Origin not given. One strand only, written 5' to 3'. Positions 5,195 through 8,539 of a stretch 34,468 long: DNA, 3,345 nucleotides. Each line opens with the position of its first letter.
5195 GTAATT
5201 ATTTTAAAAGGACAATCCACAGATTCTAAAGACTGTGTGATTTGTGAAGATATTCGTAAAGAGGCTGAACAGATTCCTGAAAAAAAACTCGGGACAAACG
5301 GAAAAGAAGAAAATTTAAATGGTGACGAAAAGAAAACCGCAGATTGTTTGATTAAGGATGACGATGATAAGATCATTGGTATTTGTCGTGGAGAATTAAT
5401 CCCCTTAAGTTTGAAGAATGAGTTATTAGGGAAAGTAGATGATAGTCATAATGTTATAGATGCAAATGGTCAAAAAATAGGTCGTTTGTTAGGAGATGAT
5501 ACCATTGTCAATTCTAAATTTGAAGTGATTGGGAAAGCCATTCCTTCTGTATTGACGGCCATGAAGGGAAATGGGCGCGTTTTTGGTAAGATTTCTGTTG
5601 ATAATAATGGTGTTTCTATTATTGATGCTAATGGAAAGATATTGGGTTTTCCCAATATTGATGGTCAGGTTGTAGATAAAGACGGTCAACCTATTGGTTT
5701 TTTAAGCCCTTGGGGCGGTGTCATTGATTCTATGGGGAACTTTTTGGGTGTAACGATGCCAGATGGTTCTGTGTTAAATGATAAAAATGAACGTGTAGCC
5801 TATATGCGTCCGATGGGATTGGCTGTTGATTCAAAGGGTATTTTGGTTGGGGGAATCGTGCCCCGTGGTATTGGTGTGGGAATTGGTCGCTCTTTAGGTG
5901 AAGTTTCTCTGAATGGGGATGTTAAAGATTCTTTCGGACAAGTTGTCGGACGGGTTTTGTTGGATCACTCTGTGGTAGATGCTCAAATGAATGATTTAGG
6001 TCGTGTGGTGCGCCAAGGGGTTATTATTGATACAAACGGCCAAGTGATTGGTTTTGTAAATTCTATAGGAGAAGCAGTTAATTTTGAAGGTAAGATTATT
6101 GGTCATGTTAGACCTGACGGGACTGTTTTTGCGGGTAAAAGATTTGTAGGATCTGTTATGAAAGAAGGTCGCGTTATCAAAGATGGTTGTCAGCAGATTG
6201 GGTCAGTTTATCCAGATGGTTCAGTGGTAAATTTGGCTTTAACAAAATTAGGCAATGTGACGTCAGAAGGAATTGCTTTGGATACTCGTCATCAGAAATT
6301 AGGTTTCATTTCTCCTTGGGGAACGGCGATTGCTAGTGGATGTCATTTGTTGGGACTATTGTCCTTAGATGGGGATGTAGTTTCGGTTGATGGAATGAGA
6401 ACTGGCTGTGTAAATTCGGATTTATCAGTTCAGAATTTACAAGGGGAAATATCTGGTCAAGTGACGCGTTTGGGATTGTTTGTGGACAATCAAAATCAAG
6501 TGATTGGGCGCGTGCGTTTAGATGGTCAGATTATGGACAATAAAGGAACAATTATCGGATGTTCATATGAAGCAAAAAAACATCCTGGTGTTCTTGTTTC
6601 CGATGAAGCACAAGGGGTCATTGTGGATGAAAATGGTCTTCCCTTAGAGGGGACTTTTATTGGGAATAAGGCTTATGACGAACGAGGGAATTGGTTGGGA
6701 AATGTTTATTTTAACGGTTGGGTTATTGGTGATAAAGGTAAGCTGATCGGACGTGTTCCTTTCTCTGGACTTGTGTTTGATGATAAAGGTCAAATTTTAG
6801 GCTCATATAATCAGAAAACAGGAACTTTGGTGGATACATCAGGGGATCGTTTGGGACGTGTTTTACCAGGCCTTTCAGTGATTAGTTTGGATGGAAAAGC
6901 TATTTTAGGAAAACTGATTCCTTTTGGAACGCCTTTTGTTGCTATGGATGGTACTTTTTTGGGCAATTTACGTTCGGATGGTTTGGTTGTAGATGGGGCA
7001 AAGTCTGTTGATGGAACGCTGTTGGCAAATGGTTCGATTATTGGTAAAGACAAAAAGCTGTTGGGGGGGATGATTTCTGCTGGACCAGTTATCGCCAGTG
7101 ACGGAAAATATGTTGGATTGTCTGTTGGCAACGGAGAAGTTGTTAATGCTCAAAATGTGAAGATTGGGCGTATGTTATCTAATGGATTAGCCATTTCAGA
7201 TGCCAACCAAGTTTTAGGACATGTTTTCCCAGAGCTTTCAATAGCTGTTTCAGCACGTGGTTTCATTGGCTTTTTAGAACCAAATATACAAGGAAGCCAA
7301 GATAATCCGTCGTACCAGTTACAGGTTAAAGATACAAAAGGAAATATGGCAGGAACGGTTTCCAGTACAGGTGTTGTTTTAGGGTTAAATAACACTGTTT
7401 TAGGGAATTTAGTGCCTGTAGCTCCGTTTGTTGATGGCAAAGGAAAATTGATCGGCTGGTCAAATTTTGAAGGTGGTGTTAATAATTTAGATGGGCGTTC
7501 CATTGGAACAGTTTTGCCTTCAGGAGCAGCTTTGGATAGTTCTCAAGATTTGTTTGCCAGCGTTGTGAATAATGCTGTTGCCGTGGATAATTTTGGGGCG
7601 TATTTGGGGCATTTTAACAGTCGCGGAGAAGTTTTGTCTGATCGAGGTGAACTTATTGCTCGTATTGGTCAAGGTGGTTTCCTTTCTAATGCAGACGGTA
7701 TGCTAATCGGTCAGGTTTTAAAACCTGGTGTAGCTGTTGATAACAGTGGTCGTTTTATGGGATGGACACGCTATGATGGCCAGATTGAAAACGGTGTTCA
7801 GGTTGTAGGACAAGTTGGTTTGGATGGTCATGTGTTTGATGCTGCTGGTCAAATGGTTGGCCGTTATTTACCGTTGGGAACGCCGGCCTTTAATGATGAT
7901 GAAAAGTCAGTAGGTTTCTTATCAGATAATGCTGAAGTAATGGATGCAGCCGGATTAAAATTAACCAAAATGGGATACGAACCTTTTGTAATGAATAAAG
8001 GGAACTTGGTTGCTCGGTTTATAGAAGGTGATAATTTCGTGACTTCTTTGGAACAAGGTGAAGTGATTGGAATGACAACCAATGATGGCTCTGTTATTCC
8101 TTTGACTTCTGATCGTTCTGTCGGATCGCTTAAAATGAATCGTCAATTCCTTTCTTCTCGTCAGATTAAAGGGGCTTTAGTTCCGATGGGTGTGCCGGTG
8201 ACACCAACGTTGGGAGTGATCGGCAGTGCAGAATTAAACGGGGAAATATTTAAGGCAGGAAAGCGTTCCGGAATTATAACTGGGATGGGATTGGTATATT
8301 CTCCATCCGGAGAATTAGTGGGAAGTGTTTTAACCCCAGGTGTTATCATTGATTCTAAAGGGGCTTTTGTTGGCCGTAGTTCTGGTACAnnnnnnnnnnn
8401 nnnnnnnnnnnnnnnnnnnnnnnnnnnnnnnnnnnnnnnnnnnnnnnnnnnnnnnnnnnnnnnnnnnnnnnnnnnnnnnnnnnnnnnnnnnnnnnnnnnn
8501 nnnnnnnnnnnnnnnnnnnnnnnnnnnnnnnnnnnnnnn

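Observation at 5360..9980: Novel 16-18-residue Gly/Asp repeat (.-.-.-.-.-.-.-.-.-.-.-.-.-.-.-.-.), ~80 tandem copies, diverged at DNA level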

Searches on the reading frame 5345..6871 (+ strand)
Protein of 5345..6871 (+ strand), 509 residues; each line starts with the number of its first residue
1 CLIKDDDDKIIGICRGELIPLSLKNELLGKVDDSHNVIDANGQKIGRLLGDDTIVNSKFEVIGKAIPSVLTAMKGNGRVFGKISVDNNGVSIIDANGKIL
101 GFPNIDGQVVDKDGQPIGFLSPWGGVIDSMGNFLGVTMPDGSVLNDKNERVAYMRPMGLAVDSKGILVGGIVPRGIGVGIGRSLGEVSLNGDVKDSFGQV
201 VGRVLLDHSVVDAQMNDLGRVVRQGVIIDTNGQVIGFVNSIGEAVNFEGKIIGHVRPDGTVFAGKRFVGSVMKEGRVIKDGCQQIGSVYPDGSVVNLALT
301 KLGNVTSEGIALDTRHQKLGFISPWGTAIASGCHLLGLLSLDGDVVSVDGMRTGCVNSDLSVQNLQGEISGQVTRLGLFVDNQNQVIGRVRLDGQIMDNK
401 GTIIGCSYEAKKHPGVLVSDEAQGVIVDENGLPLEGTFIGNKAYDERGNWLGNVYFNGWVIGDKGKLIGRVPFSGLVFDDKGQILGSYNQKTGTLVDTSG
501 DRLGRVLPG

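Call 63: search_protein_representatives(protein=window:5345-6871:+)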
Query: 509 residues. Proteins with E-value up to 0.001 (for the whole library): 182; up to 1e-10: 94; up to 1e-30: 44. The best 150 are listed.
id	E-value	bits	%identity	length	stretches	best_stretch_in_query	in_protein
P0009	4.6e-227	771.2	37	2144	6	3-509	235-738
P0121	1.4e-194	664.1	37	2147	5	5-509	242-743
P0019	3.0e-190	649.7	33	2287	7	2-493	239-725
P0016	5.6e-189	645.5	37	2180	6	16-508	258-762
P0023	8.3e-186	635.1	35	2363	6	2-508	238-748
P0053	4.1e-164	563.5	32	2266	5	3-507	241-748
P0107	2.6e-159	547.6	33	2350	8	5-508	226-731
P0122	8.6e-157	539.3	34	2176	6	3-508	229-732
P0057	6.0e-153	526.6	32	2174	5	14-508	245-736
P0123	8.7e-138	476.6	32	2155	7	5-508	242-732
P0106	6.5e-136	470.4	33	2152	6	3-407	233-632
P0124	1.3e-126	439.8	30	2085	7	16-507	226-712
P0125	1.6e-113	396.6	32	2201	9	4-407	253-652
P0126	2.1e-98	346.7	33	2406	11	19-323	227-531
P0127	4.5e-95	335.7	32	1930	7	16-475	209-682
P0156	8.8e-28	113.7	38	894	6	89-261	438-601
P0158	8.1e-27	110.5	33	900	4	26-407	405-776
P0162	2.3e-24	102.4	38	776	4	88-260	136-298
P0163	9.2e-24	100.4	32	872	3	37-269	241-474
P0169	9.2e-23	97.1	29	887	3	83-375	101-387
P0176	8.5e-19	84.0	36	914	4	24-243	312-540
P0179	2.2e-18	82.7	38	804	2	77-262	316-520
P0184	4.1e-17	78.5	41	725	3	164-296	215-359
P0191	5.6e-14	68.1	40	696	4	179-271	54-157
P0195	1.1e-12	63.9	32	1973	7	92-296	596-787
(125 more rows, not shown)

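Call 65: search_protein_families(library=pfam, proteins=[P0156, P0158, P0162, P0163, P0169, P0176, P0179, P0184, P0195, P0191], max_evalue=0.001)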
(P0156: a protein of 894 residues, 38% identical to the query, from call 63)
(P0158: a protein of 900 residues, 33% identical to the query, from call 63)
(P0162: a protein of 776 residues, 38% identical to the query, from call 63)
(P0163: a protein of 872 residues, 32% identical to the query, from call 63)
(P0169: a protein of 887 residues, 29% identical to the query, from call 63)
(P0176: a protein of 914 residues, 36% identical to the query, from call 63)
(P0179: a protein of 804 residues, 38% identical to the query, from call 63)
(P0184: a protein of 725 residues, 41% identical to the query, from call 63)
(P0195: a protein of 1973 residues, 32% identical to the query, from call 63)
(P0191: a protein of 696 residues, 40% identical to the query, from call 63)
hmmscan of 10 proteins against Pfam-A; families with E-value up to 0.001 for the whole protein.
P0156 (894 aa): 6 families
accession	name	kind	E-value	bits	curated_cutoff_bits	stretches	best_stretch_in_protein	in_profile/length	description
PF21785.3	Bflower_2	-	1.2e-48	164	38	5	208-276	36-96/112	5-fold beta-flower protein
PF21784.3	Bflower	-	3.7e-24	85.8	25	0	207-252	2-46/116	4-fold beta flower protein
PF03743.19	TrbI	-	2.5e-17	63.8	35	1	716-890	3-186/188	Bacterial conjugation TrbI-like protein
PF05593.20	RHS_repeat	-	5.3e-13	49.4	22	0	502-533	1-36/38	RHS Repeat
PF18342.7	LytB_SH3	-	5.3e-12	46.1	25.8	0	207-226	13-32/67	Endo-beta-N-acetylglucosaminidase LytB SH3 domain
PF23287.1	KOW7_SPT5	-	2.2e-05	24.6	27.1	0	210-230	18-38/52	Transcription elongation factor SPT5, seventh KOW domain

P0158 (900 aa): 5 families
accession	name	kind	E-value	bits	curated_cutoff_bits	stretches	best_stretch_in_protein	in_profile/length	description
PF21785.3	Bflower_2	-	1.4e-57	192.9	38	6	672-742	13-81/112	5-fold beta-flower protein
PF21784.3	Bflower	-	2.4e-36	125.1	25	5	663-725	3-64/116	4-fold beta flower protein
PF12396.14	DUF3659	-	1.1e-28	99.3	24.8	1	285-328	15-55/61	Protein of unknown function (DUF3659)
PF16976.10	RcpC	-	1.9e-18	66.9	28.8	1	124-246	3-114/114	Flp pilus assembly protein RcpC/CpaB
PF05593.20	RHS_repeat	-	7e-11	42.7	22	0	488-520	2-38/38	RHS Repeat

P0162 (776 aa): 6 families
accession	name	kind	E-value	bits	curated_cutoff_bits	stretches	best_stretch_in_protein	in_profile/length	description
PF21785.3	Bflower_2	-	2.3e-39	134.2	38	5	204-293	10-95/112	5-fold beta-flower protein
PF03743.19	TrbI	-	2.5e-34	119.2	35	1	458-653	2-188/188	Bacterial conjugation TrbI-like protein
PF21784.3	Bflower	-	2.6e-30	105.6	25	4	312-358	4-49/116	4-fold beta flower protein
PF12396.14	DUF3659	-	3.5e-22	78.5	24.8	2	276-339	7-55/61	Protein of unknown function (DUF3659)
PF05593.20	RHS_repeat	-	5.3e-07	30.3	22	0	141-173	1-37/38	RHS Repeat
PF18342.7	LytB_SH3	-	0.00035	21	25.8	0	29-51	13-36/67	Endo-beta-N-acetylglucosaminidase LytB SH3 domain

P0163 (872 aa): 5 families
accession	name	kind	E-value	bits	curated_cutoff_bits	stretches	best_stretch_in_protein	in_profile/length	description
PF21785.3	Bflower_2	-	1.1e-33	115.9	38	3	286-379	12-101/112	5-fold beta-flower protein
PF03743.19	TrbI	-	4.7e-30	105.3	35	1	549-745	2-188/188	Bacterial conjugation TrbI-like protein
PF12396.14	DUF3659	-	1e-19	70.6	24.8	1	309-357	11-55/61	Protein of unknown function (DUF3659)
PF21784.3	Bflower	-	3.2e-08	34.4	25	0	174-233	4-61/116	4-fold beta flower protein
PF05593.20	RHS_repeat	-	0.00054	20.7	22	0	175-206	2-37/38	RHS Repeat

P0169 (887 aa): 2 families
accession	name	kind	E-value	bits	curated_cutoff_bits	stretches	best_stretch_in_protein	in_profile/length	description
PF03743.19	TrbI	-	6.1e-28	98.4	35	1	594-788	2-188/188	Bacterial conjugation TrbI-like protein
PF21785.3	Bflower_2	-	1.3e-15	57.6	38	0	413-490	25-97/112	5-fold beta-flower protein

P0176 (914 aa): 6 families
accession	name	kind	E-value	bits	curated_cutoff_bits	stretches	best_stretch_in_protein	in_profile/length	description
PF21785.3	Bflower_2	-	5.4e-45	152.3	38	7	147-236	15-98/112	5-fold beta-flower protein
PF05593.20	RHS_repeat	-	1.7e-20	73.4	22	0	472-504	1-37/38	RHS Repeat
PF21784.3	Bflower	-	7.4e-18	65.5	25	0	379-445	3-63/116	4-fold beta flower protein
PF03743.19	TrbI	-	1.1e-17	64.9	35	1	736-912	2-187/188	Bacterial conjugation TrbI-like protein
PF12396.14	DUF3659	-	3e-15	56.3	24.8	0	247-292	14-55/61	Protein of unknown function (DUF3659)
PF18755.6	RAMA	-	0.00088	19.6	35.2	0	159-185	46-72/107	Restriction Enzyme Adenine Methylase Associated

P0179 (804 aa): 6 families
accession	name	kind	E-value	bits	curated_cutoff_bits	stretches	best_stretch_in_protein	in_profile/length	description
PF21785.3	Bflower_2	-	4.3e-44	149.4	38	6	126-211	20-99/112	5-fold beta-flower protein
PF12396.14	DUF3659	-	1.4e-19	70.2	24.8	1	251-305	9-55/61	Protein of unknown function (DUF3659)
PF03743.19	TrbI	-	1.6e-16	61.2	35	1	623-798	2-186/188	Bacterial conjugation TrbI-like protein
PF21784.3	Bflower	-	1.2e-15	58.4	25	0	162-214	19-69/116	4-fold beta flower protein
PF05593.20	RHS_repeat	-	1.1e-07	32.5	22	0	334-366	1-37/38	RHS Repeat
PF18755.6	RAMA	-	0.00071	19.9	35.2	0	153-190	26-66/107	Restriction Enzyme Adenine Methylase Associated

P0184 (725 aa): 5 families
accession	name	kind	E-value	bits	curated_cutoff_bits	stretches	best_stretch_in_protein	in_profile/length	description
PF21785.3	Bflower_2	-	1.2e-31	109.3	38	3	232-314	20-96/112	5-fold beta-flower protein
PF12396.14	DUF3659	-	6.5e-20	71.2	24.8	3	264-315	5-56/61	Protein of unknown function (DUF3659)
PF03743.19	TrbI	-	5.8e-18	65.8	35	1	542-719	1-187/188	Bacterial conjugation TrbI-like protein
PF05593.20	RHS_repeat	-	3.2e-07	31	22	0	343-373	3-37/38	RHS Repeat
PF21784.3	Bflower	-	4.5e-05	24.2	25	0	232-276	3-62/116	4-fold beta flower protein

P0195 (1973 aa): 4 families
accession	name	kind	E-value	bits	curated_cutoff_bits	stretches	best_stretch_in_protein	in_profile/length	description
PF21785.3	Bflower_2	-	1.7e-38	131.3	38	0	730-789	33-89/112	5-fold beta-flower protein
PF21784.3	Bflower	-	3.5e-26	92.3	25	1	801-883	5-65/116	4-fold beta flower protein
PF03743.19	TrbI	-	3.9e-18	66.4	35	1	1582-1814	2-188/188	Bacterial conjugation TrbI-like protein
PF12396.14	DUF3659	-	1.5e-09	38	24.8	0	811-864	9-55/61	Protein of unknown function (DUF3659)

P0191 (696 aa): 5 families
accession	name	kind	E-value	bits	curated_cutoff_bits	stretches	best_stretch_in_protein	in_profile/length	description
PF21785.3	Bflower_2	-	5.6e-38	129.7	38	5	166-231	34-91/112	5-fold beta-flower protein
PF03743.19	TrbI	-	6.4e-25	88.5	35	1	386-579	2-188/188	Bacterial conjugation TrbI-like protein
PF12396.14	DUF3659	-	3e-22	78.7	24.8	1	199-253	11-55/61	Protein of unknown function (DUF3659)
PF21784.3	Bflower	-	2.9e-08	34.5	25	0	158-216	8-66/116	4-fold beta flower protein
PF05593.20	RHS_repeat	-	4.5e-08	33.7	22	0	52-85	1-38/38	RHS Repeat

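Call 66: list_cluster_members(proteins=[P0156, P0158, P0162, P0163, P0169, P0176, P0179, P0184, P0195, P0191])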
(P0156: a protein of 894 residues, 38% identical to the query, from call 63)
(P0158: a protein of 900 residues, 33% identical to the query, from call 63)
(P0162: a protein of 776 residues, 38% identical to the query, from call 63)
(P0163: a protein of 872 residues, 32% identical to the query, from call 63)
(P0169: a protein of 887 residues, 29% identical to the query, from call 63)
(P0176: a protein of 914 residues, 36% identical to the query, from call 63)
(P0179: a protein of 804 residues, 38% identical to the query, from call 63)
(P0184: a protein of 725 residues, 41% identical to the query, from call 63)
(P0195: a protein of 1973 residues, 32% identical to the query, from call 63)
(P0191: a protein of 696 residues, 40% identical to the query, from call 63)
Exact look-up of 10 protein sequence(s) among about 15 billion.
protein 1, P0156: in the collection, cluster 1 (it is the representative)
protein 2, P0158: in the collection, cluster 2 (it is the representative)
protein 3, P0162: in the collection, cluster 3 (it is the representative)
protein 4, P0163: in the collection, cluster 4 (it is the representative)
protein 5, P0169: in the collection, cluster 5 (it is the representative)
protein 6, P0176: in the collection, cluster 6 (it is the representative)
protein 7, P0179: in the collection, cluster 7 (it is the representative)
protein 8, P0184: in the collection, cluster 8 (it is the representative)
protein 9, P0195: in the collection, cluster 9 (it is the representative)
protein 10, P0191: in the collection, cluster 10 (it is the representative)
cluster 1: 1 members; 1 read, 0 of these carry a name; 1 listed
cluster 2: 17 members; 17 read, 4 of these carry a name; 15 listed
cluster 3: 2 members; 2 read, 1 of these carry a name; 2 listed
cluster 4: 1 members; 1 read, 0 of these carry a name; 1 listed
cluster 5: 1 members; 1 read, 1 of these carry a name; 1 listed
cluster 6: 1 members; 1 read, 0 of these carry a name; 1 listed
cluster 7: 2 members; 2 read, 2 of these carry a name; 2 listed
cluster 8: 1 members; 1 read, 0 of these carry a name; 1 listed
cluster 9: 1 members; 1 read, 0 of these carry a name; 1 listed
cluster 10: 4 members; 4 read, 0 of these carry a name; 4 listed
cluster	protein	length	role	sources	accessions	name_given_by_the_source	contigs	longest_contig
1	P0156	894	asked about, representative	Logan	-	-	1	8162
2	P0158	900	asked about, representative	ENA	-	-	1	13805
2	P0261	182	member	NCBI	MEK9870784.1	MAG: hypothetical protein VW831_13725, partial [Gammaproteobacteria bacterium]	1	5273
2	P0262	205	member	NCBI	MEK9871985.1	MAG: Flp pilus assembly protein CpaB, partial [Gammaproteobacteria bacterium]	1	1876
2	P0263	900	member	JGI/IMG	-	Flp pilus assembly protein CpaB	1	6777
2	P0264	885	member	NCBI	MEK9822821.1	MAG: Flp pilus assembly protein CpaB [Gammaproteobacteria bacterium]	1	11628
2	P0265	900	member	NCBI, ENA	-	-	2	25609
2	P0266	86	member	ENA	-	-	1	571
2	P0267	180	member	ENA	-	-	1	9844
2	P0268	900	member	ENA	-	-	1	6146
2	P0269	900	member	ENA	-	-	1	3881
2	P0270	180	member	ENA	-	-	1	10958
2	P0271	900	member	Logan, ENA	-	-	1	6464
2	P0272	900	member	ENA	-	-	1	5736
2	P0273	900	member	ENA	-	-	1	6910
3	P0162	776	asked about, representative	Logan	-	-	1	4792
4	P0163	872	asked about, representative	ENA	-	-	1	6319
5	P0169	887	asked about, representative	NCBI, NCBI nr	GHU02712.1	hypothetical protein FACS1894186_7840 [Alphaproteobacteria bacterium]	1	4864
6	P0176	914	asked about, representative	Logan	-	-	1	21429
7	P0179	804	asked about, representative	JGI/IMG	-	YD repeat-containing protein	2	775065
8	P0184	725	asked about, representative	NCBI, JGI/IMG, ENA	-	-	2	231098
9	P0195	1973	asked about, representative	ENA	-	-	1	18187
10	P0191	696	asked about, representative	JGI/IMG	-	-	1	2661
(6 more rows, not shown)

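Call 77: find_encoding_contigs(protein=P0179, flank=8000, max_places=1)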
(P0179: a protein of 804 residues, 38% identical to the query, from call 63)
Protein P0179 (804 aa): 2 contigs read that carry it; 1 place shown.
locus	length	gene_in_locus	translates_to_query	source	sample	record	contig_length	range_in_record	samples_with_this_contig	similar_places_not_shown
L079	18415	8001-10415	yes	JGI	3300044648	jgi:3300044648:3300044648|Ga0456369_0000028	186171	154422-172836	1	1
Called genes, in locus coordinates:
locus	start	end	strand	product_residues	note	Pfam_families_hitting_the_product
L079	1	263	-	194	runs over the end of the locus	PF04011:LemA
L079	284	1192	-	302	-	PF02616:SMC_ScpA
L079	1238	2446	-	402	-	PF00579:tRNA-synt_1b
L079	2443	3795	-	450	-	PF05036:SPOR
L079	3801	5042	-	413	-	-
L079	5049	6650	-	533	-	PF07655:Secretin_N_2, PF00263:Secretin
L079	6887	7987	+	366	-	PF12293:T4BSS_DotH_IcmK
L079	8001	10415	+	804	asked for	PF21785:Bflower_2, PF05593:RHS_repeat (faint), PF12396:DUF3659 (faint), PF21784:Bflower (faint), PF21785:Bflower_2, PF03743:TrbI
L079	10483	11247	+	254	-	PF08702:Fib_alpha (weak)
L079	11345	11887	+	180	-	-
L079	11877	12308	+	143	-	PF20535:DUF6750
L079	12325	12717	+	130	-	PF20535:DUF6750 (weak)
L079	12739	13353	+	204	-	-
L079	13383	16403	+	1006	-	-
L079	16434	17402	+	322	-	PF13406:SLT_2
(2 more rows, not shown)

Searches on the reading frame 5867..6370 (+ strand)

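Call 53: search_protein_families(library=pfam, proteins=[window:5867-6370:+], max_evalue=0.1)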
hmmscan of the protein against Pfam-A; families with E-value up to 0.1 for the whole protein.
window:5867-6370:+ (168 aa): 3 families
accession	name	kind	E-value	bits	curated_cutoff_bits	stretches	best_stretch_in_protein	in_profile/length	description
PF21785.3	Bflower_2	-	3.7e-13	49.7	38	2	9-67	43-99/112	5-fold beta-flower protein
PF12396.14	DUF3659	-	1.9e-05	24.9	24.8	1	12-69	7-60/61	Protein of unknown function (DUF3659)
PF22648.2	SET7_N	-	0.074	13.3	27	0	57-102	17-59/74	Histone H3 K4-specific methyltransferase SET7 N-terminal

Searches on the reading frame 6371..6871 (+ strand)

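Call 53: search_protein_families(library=pfam, proteins=[window:6371-6871:+], max_evalue=0.1)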
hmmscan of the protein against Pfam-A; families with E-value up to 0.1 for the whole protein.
window:6371-6871:+ (167 aa): 5 families
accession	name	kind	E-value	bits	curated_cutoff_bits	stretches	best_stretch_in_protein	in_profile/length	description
PF21785.3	Bflower_2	-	1.1e-10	41.8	38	2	10-65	11-63/112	5-fold beta-flower protein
PF12396.14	DUF3659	-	1.1e-06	28.9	24.8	0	115-164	11-55/61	Protein of unknown function (DUF3659)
PF21784.3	Bflower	-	0.0024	18.7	25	0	101-152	20-69/116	4-fold beta flower protein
PF04519.19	Bactofilin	-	0.0073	17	27.9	0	11-63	40-95/98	Polymer-forming cytoskeletal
PF15976.11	CooC_C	-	0.086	13.3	29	0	20-54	6-40/93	CS1-pili formation C-terminal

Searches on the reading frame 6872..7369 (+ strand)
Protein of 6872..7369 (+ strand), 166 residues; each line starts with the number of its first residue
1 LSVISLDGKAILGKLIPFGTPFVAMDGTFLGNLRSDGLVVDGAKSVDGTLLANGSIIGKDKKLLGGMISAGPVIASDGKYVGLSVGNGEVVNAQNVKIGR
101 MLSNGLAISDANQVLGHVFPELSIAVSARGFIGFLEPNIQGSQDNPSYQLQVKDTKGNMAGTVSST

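Call 53: search_protein_families(library=pfam, proteins=[window:6872-7369:+], max_evalue=0.1)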
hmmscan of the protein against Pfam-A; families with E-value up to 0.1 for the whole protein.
window:6872-7369:+ (166 aa): 2 families
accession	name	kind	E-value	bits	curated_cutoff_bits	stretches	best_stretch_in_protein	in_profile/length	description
PF21785.3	Bflower_2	-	0.00036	20.8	38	1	56-118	20-80/112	5-fold beta-flower protein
PF17547.7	DUF5462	-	0.064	13.1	25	0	79-106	22-49/157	Family of unknown function (DUF5462)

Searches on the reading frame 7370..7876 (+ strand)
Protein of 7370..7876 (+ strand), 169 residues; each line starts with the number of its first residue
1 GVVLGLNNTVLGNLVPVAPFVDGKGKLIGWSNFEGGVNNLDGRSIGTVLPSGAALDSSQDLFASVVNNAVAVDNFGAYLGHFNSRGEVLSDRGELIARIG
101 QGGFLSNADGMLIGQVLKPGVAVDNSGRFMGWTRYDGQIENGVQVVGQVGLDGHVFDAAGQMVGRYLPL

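Call 53: search_protein_families(library=pfam, proteins=[window:7370-7876:+], max_evalue=0.1)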
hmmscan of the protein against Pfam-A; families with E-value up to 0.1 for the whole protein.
window:7370-7876:+ (169 aa): 2 families
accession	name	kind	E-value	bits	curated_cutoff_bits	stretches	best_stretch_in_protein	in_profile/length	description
PF21785.3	Bflower_2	-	1.2e-08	35.2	38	2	98-165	14-79/112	5-fold beta-flower protein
PF12396.14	DUF3659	-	0.045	14.1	24.8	0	83-102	9-28/61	Protein of unknown function (DUF3659)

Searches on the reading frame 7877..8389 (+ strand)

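Call 53: search_protein_families(library=pfam, proteins=[window:7877-8389:+], max_evalue=0.1)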
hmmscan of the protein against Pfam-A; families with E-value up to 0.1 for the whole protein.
window:7877-8389:+ (171 aa): 2 families
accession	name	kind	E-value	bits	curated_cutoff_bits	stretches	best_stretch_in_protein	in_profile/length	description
PF21785.3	Bflower_2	-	0.0069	16.7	38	0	128-168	9-47/112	5-fold beta-flower protein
PF12396.14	DUF3659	-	0.039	14.3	24.8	0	26-52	5-29/61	Protein of unknown function (DUF3659)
